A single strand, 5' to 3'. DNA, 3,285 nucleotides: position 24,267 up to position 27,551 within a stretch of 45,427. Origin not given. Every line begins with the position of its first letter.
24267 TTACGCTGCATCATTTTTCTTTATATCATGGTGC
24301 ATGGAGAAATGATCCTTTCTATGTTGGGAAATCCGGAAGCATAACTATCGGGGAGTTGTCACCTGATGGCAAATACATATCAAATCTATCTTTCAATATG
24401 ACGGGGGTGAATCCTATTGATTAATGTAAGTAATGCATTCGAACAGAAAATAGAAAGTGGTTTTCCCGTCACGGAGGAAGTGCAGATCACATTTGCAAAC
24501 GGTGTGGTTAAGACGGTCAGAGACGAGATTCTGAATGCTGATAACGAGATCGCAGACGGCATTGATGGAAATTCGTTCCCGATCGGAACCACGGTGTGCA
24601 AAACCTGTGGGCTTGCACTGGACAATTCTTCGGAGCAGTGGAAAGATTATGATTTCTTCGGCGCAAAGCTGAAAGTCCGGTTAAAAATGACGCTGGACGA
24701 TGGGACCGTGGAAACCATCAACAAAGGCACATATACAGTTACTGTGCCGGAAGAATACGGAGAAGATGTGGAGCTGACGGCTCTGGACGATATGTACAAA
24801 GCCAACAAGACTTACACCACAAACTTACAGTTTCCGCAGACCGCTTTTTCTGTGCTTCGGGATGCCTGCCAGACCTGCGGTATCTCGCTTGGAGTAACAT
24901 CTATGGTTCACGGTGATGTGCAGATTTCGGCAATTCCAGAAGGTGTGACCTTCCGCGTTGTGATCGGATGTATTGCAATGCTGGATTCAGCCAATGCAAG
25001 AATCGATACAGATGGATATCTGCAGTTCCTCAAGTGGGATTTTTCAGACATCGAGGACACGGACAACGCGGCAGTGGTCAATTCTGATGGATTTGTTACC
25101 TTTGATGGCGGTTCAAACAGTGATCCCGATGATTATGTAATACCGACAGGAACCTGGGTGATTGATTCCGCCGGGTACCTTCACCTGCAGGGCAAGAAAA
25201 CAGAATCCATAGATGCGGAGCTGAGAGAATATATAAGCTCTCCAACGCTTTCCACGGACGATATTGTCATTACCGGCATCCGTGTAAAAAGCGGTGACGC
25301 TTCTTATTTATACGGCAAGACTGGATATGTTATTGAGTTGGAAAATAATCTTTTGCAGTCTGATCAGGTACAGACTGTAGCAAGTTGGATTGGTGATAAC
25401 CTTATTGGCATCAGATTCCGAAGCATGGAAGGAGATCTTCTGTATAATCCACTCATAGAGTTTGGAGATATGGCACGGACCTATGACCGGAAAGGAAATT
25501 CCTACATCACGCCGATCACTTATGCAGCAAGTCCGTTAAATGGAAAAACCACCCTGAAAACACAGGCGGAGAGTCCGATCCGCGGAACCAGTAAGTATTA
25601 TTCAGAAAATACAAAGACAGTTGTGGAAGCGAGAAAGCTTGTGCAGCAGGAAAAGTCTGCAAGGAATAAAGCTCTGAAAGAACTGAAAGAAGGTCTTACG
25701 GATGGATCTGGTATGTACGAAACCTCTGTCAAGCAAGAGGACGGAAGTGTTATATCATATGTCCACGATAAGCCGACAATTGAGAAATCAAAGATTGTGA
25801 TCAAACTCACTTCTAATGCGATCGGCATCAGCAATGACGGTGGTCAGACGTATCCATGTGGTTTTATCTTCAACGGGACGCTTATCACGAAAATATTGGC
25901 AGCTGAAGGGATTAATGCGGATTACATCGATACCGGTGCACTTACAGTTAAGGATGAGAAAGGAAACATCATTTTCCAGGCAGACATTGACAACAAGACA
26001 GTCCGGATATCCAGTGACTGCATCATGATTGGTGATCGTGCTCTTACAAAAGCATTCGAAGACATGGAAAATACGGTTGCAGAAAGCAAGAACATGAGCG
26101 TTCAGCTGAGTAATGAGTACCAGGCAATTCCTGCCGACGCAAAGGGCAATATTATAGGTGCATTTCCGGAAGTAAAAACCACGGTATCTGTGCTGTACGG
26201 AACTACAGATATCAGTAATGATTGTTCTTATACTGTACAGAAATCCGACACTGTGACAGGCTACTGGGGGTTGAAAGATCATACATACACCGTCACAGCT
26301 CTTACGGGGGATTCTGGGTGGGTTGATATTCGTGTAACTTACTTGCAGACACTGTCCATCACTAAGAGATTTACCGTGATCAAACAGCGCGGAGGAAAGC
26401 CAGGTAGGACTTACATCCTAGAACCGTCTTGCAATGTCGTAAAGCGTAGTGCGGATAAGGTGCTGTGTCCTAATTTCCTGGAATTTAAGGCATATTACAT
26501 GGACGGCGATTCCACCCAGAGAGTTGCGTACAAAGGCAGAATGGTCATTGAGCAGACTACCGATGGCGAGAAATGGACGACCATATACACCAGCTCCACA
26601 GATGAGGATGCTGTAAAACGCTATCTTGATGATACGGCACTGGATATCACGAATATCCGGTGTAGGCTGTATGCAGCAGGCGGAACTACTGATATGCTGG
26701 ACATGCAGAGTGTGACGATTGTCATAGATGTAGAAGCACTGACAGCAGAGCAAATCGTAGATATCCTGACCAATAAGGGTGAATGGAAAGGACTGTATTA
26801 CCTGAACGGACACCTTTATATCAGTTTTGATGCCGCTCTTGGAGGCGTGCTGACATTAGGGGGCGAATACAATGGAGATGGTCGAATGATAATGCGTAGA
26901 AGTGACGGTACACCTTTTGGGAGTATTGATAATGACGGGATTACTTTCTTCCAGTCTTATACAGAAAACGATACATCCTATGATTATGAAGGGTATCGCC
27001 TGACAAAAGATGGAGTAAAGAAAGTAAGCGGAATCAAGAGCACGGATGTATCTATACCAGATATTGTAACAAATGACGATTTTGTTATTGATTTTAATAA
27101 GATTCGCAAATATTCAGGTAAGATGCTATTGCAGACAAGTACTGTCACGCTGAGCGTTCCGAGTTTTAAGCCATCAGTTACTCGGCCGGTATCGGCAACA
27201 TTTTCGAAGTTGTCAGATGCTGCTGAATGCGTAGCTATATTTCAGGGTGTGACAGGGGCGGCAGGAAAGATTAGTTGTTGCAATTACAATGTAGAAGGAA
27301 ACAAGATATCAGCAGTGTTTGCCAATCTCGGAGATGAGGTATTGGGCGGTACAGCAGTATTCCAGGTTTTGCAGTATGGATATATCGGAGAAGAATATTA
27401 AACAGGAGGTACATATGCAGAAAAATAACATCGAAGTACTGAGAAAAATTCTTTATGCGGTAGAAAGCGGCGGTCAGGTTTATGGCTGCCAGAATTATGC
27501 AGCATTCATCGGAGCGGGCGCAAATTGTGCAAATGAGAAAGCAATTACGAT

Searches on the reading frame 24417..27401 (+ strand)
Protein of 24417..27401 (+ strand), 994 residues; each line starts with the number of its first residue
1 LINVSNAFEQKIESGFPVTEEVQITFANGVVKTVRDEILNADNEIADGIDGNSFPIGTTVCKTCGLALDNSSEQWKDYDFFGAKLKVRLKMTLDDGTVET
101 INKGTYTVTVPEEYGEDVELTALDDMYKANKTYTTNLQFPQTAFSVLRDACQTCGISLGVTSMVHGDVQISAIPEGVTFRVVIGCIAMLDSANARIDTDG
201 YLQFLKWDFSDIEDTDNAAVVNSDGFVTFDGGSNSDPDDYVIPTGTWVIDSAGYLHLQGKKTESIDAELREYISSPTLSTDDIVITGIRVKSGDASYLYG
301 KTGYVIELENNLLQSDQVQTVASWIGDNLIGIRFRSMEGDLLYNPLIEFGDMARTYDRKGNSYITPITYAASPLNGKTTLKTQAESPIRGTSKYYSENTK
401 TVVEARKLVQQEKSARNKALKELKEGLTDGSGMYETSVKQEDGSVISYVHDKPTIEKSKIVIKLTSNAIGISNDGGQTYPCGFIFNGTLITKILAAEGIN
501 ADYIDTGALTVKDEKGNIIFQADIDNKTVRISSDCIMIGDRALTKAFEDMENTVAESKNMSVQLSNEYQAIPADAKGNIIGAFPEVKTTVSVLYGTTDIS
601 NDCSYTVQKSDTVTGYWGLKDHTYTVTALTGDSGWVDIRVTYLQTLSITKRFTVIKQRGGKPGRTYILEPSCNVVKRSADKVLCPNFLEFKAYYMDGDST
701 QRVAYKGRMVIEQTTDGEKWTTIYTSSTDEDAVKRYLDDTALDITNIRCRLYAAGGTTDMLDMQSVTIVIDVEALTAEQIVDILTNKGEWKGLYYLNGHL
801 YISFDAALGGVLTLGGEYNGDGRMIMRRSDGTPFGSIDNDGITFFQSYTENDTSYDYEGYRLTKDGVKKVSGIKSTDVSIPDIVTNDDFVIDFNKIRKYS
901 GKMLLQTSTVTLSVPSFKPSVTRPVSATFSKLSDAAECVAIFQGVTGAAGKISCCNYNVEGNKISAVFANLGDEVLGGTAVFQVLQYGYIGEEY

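Call 54: search_protein_families(library=phrogs, proteins=[window:24417-27401:+], max_evalue=0.00001)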
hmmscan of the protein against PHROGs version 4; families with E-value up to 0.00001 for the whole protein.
window:24417-27401:+ (994 aa): 4 families
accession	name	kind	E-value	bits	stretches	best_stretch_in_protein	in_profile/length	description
phrog_6616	-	tail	1.8e-151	507.2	1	1-842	1-834/991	tail protein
phrog_13289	-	tail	4e-24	85.8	1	521-804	465-684/938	tail protein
phrog_23052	-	unknown function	5.6e-11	42.7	1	21-177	22-171/613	-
phrog_32308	-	unknown function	1.2e-07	31.3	1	67-207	81-217/709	-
